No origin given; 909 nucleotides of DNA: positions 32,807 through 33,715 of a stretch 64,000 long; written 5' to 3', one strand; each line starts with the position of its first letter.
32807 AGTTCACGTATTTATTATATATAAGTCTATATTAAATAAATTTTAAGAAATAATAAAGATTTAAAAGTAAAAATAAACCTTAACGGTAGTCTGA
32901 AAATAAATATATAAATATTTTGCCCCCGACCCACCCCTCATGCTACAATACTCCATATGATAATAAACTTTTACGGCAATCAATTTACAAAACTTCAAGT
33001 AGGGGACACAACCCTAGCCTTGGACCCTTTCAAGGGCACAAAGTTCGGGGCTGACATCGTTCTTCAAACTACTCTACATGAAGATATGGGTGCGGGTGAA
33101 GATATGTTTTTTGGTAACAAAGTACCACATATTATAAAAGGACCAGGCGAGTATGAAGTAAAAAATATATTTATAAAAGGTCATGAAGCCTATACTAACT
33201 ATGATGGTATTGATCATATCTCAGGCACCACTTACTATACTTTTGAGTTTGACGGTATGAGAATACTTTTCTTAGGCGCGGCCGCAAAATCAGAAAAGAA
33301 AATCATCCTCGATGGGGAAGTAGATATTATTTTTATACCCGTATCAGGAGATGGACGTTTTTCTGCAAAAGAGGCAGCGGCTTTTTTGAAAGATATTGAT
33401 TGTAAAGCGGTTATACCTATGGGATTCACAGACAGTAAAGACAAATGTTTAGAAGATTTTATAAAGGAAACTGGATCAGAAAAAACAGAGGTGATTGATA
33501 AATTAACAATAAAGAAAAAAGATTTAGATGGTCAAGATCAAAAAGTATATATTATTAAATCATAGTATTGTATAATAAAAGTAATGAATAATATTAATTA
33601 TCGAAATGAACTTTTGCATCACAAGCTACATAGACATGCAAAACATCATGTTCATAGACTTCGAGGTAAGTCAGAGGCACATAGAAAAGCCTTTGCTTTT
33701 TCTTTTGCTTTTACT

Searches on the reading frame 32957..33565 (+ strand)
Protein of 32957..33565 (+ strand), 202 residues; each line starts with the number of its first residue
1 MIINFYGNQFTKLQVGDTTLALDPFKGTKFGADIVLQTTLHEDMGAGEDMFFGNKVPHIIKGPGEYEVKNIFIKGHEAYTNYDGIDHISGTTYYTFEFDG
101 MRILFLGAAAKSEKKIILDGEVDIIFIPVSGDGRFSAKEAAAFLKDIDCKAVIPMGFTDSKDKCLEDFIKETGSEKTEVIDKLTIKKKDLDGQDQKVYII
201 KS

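Call 64: search_protein_families(library=pfam, proteins=[window:32957-33565:+], max_evalue=0.001)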
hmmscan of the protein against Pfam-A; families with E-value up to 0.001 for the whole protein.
window:32957-33565:+ (202 aa): 1 family
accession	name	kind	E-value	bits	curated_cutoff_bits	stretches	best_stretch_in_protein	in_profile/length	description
PF13483.12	Lactamase_B_3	-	7.9e-20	71.9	24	1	3-155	2-159/160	Beta-lactamase superfamily domain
